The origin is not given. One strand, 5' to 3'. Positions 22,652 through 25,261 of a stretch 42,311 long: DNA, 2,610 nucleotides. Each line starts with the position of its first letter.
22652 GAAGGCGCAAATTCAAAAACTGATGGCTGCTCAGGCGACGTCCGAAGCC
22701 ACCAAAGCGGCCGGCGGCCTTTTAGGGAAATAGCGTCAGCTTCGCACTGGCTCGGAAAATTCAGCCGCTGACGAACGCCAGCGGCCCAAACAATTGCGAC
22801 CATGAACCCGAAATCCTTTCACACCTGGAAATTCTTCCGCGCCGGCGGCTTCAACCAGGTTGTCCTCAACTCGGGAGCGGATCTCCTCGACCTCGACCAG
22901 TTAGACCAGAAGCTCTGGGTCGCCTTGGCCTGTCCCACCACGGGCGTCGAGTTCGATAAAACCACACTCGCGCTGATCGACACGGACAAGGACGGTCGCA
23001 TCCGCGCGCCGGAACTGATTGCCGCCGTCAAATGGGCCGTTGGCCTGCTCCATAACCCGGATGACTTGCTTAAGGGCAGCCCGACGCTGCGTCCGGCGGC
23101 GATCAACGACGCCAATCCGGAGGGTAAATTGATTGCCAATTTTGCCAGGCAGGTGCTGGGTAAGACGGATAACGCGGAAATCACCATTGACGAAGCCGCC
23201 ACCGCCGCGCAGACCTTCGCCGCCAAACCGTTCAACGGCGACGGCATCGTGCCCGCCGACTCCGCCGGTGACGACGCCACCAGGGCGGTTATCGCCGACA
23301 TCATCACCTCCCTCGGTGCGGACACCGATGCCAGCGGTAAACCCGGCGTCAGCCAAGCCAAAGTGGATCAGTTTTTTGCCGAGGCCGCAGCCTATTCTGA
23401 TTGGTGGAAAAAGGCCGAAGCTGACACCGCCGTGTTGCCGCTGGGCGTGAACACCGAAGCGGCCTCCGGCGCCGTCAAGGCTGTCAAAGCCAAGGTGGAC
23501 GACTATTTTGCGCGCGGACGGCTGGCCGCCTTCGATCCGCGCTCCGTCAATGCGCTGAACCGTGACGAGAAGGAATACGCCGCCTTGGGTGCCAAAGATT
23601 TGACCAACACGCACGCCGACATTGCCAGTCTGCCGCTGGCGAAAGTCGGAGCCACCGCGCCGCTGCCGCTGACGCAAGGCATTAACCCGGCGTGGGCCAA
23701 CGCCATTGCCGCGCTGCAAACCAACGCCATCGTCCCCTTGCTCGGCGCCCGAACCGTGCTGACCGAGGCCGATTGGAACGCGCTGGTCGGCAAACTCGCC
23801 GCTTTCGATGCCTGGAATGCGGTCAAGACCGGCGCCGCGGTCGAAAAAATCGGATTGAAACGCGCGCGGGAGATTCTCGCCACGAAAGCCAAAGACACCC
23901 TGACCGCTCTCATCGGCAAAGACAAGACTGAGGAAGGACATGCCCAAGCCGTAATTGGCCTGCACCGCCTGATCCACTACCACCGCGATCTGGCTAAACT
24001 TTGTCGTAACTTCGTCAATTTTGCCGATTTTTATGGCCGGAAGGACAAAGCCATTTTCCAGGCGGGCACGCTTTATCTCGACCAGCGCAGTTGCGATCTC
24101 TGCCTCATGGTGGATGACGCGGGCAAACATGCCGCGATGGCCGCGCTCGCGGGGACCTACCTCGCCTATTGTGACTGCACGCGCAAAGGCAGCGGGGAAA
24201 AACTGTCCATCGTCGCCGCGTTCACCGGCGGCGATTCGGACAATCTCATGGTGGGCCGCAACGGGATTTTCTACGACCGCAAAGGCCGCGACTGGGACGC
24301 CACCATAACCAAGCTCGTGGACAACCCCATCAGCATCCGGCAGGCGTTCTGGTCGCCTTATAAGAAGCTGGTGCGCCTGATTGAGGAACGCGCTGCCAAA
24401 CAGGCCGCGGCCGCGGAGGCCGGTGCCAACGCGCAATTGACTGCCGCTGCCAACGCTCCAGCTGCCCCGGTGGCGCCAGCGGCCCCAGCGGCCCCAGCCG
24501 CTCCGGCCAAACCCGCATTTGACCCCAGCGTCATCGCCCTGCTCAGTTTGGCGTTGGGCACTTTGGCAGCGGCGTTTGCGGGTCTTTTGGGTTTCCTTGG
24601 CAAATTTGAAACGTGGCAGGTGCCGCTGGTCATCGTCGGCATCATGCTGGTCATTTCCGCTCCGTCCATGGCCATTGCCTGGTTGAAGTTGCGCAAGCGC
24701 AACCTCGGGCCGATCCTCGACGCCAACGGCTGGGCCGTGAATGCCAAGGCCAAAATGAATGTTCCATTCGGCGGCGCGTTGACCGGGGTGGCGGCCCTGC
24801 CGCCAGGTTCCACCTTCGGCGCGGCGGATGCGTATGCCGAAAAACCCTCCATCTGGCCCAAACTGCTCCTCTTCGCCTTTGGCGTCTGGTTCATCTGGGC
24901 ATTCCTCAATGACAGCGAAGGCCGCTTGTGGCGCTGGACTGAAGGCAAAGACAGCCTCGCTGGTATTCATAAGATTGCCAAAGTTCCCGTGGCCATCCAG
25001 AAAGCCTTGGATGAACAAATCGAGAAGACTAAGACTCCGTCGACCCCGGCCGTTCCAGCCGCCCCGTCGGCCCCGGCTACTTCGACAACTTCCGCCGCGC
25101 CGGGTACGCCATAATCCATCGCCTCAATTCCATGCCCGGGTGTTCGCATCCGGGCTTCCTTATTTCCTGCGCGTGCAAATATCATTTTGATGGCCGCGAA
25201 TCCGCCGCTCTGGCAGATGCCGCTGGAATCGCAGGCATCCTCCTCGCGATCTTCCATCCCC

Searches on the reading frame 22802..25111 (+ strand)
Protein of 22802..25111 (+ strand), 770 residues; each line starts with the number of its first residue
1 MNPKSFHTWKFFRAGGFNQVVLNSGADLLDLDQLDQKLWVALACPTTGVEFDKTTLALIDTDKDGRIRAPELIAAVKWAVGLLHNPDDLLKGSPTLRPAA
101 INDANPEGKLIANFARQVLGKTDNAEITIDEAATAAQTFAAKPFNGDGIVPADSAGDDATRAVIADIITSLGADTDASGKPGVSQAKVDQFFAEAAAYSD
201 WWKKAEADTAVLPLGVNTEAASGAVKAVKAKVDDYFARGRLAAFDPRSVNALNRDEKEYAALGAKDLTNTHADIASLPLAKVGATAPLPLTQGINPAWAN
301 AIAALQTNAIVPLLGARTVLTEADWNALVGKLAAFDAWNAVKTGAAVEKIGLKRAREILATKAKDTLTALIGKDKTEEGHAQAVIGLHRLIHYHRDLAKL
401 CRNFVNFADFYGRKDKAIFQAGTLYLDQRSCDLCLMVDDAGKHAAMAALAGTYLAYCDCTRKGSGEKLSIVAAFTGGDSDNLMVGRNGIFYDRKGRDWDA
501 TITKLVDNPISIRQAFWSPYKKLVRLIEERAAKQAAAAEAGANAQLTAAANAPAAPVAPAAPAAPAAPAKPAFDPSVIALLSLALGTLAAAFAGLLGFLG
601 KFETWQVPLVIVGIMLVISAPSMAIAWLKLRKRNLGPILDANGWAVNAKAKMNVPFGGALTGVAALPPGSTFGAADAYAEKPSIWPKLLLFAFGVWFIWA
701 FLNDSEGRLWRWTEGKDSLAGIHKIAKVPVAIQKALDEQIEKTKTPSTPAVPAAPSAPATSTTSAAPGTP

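Call 19: search_protein_families(library=pfam, proteins=[window:22802-25111:+], max_evalue=0.001)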
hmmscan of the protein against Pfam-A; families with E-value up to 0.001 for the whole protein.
window:22802-25111:+ (770 aa): 0 families

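Call 27: search_protein_families(library=ncbifam, proteins=[window:22802-25111:+], max_evalue=0.1)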
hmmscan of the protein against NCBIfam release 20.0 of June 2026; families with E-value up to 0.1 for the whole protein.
window:22802-25111:+ (770 aa): 0 families

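Call 28: search_solved_structures(query=window:22802-25111:+, max_evalue=1)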
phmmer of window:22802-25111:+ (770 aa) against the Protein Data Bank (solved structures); distinct sequences matched with E-value up to 1: 1.
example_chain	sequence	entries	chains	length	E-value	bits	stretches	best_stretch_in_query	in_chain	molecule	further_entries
3mn5_A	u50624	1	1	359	0.42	12.1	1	139-184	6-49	Actin, alpha skeletal muscle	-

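Call 40: find_homologous_proteins(query=window:22802-25111:+, max_evalue=0.001)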
Query window:22802-25111:+ (770 aa): 7998 proteins with E <= 0.001 among 8000 candidates; the best 120 are listed.
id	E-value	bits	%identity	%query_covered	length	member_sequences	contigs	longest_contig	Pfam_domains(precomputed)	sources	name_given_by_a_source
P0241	0.0e+0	1471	86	99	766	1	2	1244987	-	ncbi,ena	-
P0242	0.0e+0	1470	88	97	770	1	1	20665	-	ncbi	-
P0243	0.0e+0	1464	90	93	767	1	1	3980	-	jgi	-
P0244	0.0e+0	1455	89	96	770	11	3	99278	-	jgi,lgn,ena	jgi:hypothetical protein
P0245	0.0e+0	1455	85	98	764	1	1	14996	-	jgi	jgi:hypothetical protein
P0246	0.0e+0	1453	86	99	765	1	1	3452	-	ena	-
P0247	0.0e+0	1449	88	96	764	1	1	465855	-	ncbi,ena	-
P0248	0.0e+0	1447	87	97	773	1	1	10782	-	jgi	jgi:hypothetical protein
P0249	0.0e+0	1446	86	95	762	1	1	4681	-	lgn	-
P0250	0.0e+0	1445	88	96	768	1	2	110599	-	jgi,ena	jgi:hypothetical protein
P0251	0.0e+0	1443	87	97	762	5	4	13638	-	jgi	jgi:hypothetical protein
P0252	0.0e+0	1443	91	92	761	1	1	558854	-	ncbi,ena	-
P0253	0.0e+0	1441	87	96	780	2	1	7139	-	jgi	-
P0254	0.0e+0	1441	84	99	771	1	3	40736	-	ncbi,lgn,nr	ncbi:MAG TPA: hypothetical protein VG077_06295 [Verrucomicrobiae bacterium]|nr:hypothetical protein 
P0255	0.0e+0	1440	85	97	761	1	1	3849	-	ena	-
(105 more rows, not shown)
